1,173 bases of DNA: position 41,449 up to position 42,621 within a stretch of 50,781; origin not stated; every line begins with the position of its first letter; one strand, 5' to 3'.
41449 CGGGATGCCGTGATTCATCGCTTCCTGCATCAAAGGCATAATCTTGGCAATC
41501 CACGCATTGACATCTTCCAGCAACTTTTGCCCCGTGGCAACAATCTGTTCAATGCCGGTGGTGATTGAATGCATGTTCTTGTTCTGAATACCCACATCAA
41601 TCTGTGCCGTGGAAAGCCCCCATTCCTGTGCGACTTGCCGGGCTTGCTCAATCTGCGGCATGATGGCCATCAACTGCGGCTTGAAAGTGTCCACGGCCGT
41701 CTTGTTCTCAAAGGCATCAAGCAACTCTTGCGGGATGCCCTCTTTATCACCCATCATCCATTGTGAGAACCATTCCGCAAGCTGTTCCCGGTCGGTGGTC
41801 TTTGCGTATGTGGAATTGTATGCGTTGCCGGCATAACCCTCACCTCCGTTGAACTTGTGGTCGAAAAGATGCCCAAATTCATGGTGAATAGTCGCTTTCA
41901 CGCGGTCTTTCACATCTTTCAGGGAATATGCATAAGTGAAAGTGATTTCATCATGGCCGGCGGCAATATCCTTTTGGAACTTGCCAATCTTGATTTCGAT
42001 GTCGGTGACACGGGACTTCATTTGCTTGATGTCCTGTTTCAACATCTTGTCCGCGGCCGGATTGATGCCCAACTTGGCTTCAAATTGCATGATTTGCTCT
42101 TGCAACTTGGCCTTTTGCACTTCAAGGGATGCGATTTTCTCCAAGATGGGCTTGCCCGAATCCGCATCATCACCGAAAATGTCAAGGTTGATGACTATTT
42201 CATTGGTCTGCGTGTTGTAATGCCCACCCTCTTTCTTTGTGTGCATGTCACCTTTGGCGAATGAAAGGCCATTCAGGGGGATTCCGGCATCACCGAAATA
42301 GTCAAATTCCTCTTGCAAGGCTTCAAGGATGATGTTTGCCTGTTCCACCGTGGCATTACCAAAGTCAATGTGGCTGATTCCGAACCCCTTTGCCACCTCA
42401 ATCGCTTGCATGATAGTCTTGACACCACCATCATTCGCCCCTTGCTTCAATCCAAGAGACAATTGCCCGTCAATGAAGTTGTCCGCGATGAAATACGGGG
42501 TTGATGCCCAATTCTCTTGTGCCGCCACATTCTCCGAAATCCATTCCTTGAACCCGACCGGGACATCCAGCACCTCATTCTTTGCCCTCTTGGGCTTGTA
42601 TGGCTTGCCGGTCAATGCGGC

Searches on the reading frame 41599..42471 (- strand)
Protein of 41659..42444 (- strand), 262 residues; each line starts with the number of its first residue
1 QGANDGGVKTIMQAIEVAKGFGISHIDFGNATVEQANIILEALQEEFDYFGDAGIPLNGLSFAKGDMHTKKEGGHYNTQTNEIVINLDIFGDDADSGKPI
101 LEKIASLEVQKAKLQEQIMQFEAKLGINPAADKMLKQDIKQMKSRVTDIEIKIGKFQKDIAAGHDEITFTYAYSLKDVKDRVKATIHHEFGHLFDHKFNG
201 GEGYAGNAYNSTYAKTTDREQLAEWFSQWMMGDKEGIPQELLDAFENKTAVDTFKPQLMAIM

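Call 23: find_homologous_proteins(query=window:41659-42444:-, max_evalue=0.001)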
Query window:41659-42444:-: 348 candidates shared short words with the query, none scored E <= 0.001.

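Call 24: search_protein_families(library=pfam, proteins=[window:41659-42444:-], max_evalue=10)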
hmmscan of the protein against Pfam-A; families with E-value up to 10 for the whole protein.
window:41659-42444:- (262 aa): 14 families
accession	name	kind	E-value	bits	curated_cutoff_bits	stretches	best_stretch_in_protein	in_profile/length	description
PF07061.16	Swi5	-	0.0032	18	22.1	1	102-143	3-44/80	Swi5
PF03961.19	FapA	-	0.0075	16.3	31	1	100-176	154-227/272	Flagellar Assembly Protein A beta solenoid domain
PF05572.19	Peptidase_M43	-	0.019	15.3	23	1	166-212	51-101/152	Pregnancy-associated plasma protein-A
PF14282.11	FlxA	-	0.03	14.9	26.3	1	97-160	12-72/101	FlxA-like protein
PF07889.17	DUF1664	-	0.037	14.5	34.6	1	104-160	54-110/124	Protein of unknown function (DUF1664)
PF18210.6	Knl1_RWD_C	-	0.045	14.3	27.8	1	102-174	11-76/151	Knl1 RWD C-terminal domain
PF00038.26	Filament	-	0.045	13.8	40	1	101-162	17-79/313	Intermediate filament protein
PF05266.19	DUF724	-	0.048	14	38.4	1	85-167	78-160/188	Protein of unknown function (DUF724)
PF10473.14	CENP-F_leu_zip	-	0.052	14.1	34.5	1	102-160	52-110/140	Leucine-rich repeats of kinetochore protein Cenp-F/LEK1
PF10263.15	SprT-like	-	0.085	13.2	25.6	1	158-202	40-82/108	SprT-like family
PF25762.1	HAUS1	-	0.087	13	40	1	100-162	133-195/236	HAUS augmin-like complex subunit 1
PF11220.13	DUF3015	-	0.089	13.1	25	1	143-197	60-117/142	Protein of unknown function (DUF3015)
PF12092.13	DUF3568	-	0.24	11.9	23.2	1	116-156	68-108/124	Protein of unknown function (DUF3568)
PF16888.10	YwqH-like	-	0.25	12.1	33.7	1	102-187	3-91/123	YwqH-like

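Call 35: predict_structure(alignment_id=A2)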
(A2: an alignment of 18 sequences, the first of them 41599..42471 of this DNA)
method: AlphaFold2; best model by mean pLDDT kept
length: 291 residues; sequences in the alignment: 18
mean_pLDDT: 76.9   pTM: 0.61
mean pLDDT of the five models: 76.9, 75.2, 75.1, 72.9, 72.4
residues with pLDDT >= 90: 68; 70-90: 147; 50-70: 56; < 50: 20
segments of 3 or more residues with pLDDT < 50: 1-14
pLDDT, mean of each block of 10 residues (from residue 1): 36 67 92 90 93 88 86 65 82 86 58 84 93 87 89 83 73 59 80 91 77 57 59 88 79 71 61 80 78 59
secondary structure, 60 per line:
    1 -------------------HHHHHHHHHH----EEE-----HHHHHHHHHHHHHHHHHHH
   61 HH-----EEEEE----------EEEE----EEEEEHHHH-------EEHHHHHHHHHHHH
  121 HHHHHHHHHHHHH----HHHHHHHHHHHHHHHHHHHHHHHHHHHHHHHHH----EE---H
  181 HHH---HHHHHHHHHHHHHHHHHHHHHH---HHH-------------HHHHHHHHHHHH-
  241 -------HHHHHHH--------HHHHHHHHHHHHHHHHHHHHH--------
elements in order: H20-29 E34-36 H42-62 E68-72 E83-86 E91-95 H96-99 H109-133 H138-170 H180-183 H187-208 H228-239 H248-254 H263-283

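Call 39: fold_search(model_id=the predicted structure, library=pdb)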
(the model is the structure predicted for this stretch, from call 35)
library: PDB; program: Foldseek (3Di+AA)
matches with E <= 10: 160; with E <= 0.001: 0
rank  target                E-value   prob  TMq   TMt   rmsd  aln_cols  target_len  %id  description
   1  9blz                  9.6e-01  0.23  0.21  0.03  16.0       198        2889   10  State-1(phi motor) of full-length human dynein-1 in 5mM ATP (released 2025-04-23)
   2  9g0c_A                1.1e+00  0.51  0.19  0.39  16.5       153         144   13  Structure of human Mical1 bMERB_V978A_V985A domain:Rab10 complex. (released 2025-07-02)
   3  6d0y_C                1.1e+00  0.12  0.14  0.07  14.9       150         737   13  X-ray Crystal Structure of PGC-1beta C-terminus bound to the CBP80-CBP20 Cap Binding Complex (released 2018-04-25)
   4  4pjw_A                1.5e+00  0.14  0.17  0.06  13.8       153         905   13  crystal structure of human Stromal Antigen 2 (SA2) in complex with Sister Chromatid Cohesion protein 1 (Scc1), with bo (released 2014-08-27)
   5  5i6i_B                1.6e+00  0.04  0.17  0.06  20.0       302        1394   13  Crystal structure of a dBCCP-variant of Chaetomium thermophilum acetyl-CoA carboxylase (released 2016-04-20)
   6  9t56_B                1.7e+00  0.21  0.21  0.20  20.2       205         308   10  Cryo-EM structure of ISCro4-DBL-TBL-tDNA-dDNA synaptic complex (released 2026-02-18)
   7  8cvz_A                1.8e+00  0.03  0.13  0.07  21.1       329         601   10  Human glycogenin-1 and glycogen synthase-1 complex in the apo ordered state (released 2022-07-13)
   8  5oo6_G                1.9e+00  0.20  0.17  0.07  14.6       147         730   13  Complex of human nuclear cap-binding complex with ARS2 C-terminal peptide (released 2017-11-15)
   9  7q0b_B                1.9e+00  0.02  0.11  0.07  21.5       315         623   10  Human GYS1-GYG1 complex inhibited state (released 2022-07-27)
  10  3q0k_A                2.0e+00  0.09  0.21  0.21  29.2       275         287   11  Crystal structure of Human PACSIN 2 F-BAR (released 2012-02-15)
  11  9g0d_B                2.2e+00  0.30  0.19  0.38  16.6       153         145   12  Structure of human Mical1 bMERB_V978A domain:Rab10 complex. (released 2025-07-02)
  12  7q0b_A                2.2e+00  0.02  0.11  0.07  21.4       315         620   10  Human GYS1-GYG1 complex inhibited state (released 2022-07-27)
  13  5oo6_D                2.3e+00  0.16  0.17  0.07  14.6       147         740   13  Complex of human nuclear cap-binding complex with ARS2 C-terminal peptide (released 2017-11-15)
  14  7zjs_A                2.3e+00  0.11  0.17  0.06  14.4       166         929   13  Structural basis of centromeric cohesion protection by SGO1 (released 2023-04-26)
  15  2x3w_B                2.3e+00  0.08  0.21  0.21  31.8       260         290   12  structure of mouse syndapin I (crystal form 2) (released 2010-04-07)
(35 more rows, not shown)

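Call 74: search_protein_representatives(protein=window:41704-42447:-)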
Query: 248 residues. Proteins with E-value up to 0.001 (for the whole library): 43; up to 1e-10: 22; up to 1e-30: 5. The best 43 are listed.
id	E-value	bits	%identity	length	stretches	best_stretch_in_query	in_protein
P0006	4.6e-121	419.5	79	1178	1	1-247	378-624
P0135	2.3e-39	152.0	42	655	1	9-247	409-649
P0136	2.4e-39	152.0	37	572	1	10-247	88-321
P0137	6.2e-38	147.3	39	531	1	8-246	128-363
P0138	6.7e-31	124.3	36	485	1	9-247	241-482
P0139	2.3e-26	109.5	35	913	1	9-247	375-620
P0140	6.7e-26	108.0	35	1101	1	9-247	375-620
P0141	9.4e-24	100.9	35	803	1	11-247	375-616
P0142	1.4e-22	97.1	31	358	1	9-247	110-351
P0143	2.3e-20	89.8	30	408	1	22-247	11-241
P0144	2.6e-20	89.7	32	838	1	10-247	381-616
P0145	1.8e-19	86.9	32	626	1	10-247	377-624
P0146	2.2e-19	86.6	32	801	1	11-247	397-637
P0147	2.1e-18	83.4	32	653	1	10-247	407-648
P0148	5.7e-16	75.5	28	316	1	9-247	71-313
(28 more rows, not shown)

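Call 83: fold_search(model_id=the predicted structure, library=viral)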
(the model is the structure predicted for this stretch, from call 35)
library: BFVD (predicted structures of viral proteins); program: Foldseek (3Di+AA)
matches with E <= 10: 239; with E <= 0.001: 0
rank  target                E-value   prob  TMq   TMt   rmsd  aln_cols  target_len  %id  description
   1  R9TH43                3.2e-03  1.00  0.35  0.17  12.4       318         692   14  (no name in the UniProt tables at hand)
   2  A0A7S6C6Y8            2.4e-02  0.97  0.37  0.19  11.1       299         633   12  (no name in the UniProt tables at hand)
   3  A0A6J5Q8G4            7.9e-02  0.47  0.20  0.11  19.6       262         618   13  Phage head morphogenesis domain containing protein [uncultured Caudovirales phage]
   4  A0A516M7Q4            8.4e-02  0.90  0.29  0.24  20.9       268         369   10  (no name in the UniProt tables at hand)
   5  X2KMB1                1.7e-01  0.16  0.17  0.09  28.8       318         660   11  Tape measure domain protein [Enterococcus phage AUEF3]
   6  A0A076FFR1            3.6e-01  0.28  0.17  0.17  13.3       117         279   12  Putative metallopeptidase [Aureococcus anophagefferens virus]
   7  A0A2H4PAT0            5.8e-01  0.47  0.20  0.33  15.6       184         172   15  (no name in the UniProt tables at hand)
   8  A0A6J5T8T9            5.8e-01  0.20  0.20  0.08  20.5       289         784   14  Uncharacterized protein [uncultured Caudovirales phage]
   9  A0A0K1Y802            6.5e-01  0.16  0.16  0.11  15.6       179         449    9  (no name in the UniProt tables at hand)
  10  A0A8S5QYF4            6.5e-01  0.08  0.16  0.05  26.9       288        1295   11  Minor tail protein [Siphoviridae sp. ctoWO12]
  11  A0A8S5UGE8            6.8e-01  0.44  0.21  0.32  15.6       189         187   13  Uncharacterized protein [Myoviridae sp. ctshb19]
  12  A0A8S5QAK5            7.6e-01  0.12  0.16  0.04  29.8       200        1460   14  Minor tail protein [Myoviridae sp. ctm8X17]
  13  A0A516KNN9            8.0e-01  0.99  0.22  0.62   2.4        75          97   28  (no name in the UniProt tables at hand)
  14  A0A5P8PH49            8.4e-01  0.04  0.14  0.14  26.4       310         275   11  Putative anti-sigma cofactor [Serratia phage Muldoon]
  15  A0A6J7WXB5            1.1e+00  0.41  0.18  0.32   4.2        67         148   15  Uncharacterized protein [uncultured Caudovirales phage]
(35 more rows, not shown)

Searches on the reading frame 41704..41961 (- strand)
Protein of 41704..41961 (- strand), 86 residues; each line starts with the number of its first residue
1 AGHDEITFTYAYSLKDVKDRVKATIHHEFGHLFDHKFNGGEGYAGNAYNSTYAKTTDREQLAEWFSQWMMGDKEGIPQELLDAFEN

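Call 42: search_solved_structures(query=A3, max_evalue=10, show_alignments=4)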
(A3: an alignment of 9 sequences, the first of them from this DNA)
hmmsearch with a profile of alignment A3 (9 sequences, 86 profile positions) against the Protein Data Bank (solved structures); distinct sequences matched with E-value up to 10: 14.
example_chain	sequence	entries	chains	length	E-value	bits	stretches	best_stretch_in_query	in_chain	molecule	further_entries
6psn_L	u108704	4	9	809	0.00028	24.3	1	26-75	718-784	Lethal factor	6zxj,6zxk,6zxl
1j7n_A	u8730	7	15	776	0.00036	24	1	26-75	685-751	Lethal Factor precursor | Lethal Factor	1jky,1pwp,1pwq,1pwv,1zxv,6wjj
2l0r_A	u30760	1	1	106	0.0017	21.8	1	26-75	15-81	Lethal factor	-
4dv8_A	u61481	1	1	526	0.0022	21.4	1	26-75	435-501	Lethal factor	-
4pkq_A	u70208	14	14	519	0.0023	21.4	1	26-75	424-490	Lethal factor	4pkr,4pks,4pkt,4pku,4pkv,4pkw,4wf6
1yqy_A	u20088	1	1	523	0.0023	21.4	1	26-75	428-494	Lethal factor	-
1pwu_A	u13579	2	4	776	0.005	20.3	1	27-75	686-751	Lethal factor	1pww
7t5t_A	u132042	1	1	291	0.011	19.2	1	22-71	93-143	CapP toxin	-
9urd_A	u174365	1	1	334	0.46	14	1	23-74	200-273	Substrate import-associated zinc metallohydrolase lipoprotein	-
3hin_A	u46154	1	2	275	0.68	13.5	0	9-46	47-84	Putative 3-hydroxybutyryl-CoA dehydratase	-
4ar8_A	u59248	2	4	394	0.72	13.4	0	23-62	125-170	COLLAGENASE COLT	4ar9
6r55_A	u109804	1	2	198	1.1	12.8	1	27-71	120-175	Pro-Pro endopeptidase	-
6r56_A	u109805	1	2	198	1.1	12.8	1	27-71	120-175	Pro-Pro endopeptidase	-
4aai_A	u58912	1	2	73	1.2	12.7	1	42-80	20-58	ORF E73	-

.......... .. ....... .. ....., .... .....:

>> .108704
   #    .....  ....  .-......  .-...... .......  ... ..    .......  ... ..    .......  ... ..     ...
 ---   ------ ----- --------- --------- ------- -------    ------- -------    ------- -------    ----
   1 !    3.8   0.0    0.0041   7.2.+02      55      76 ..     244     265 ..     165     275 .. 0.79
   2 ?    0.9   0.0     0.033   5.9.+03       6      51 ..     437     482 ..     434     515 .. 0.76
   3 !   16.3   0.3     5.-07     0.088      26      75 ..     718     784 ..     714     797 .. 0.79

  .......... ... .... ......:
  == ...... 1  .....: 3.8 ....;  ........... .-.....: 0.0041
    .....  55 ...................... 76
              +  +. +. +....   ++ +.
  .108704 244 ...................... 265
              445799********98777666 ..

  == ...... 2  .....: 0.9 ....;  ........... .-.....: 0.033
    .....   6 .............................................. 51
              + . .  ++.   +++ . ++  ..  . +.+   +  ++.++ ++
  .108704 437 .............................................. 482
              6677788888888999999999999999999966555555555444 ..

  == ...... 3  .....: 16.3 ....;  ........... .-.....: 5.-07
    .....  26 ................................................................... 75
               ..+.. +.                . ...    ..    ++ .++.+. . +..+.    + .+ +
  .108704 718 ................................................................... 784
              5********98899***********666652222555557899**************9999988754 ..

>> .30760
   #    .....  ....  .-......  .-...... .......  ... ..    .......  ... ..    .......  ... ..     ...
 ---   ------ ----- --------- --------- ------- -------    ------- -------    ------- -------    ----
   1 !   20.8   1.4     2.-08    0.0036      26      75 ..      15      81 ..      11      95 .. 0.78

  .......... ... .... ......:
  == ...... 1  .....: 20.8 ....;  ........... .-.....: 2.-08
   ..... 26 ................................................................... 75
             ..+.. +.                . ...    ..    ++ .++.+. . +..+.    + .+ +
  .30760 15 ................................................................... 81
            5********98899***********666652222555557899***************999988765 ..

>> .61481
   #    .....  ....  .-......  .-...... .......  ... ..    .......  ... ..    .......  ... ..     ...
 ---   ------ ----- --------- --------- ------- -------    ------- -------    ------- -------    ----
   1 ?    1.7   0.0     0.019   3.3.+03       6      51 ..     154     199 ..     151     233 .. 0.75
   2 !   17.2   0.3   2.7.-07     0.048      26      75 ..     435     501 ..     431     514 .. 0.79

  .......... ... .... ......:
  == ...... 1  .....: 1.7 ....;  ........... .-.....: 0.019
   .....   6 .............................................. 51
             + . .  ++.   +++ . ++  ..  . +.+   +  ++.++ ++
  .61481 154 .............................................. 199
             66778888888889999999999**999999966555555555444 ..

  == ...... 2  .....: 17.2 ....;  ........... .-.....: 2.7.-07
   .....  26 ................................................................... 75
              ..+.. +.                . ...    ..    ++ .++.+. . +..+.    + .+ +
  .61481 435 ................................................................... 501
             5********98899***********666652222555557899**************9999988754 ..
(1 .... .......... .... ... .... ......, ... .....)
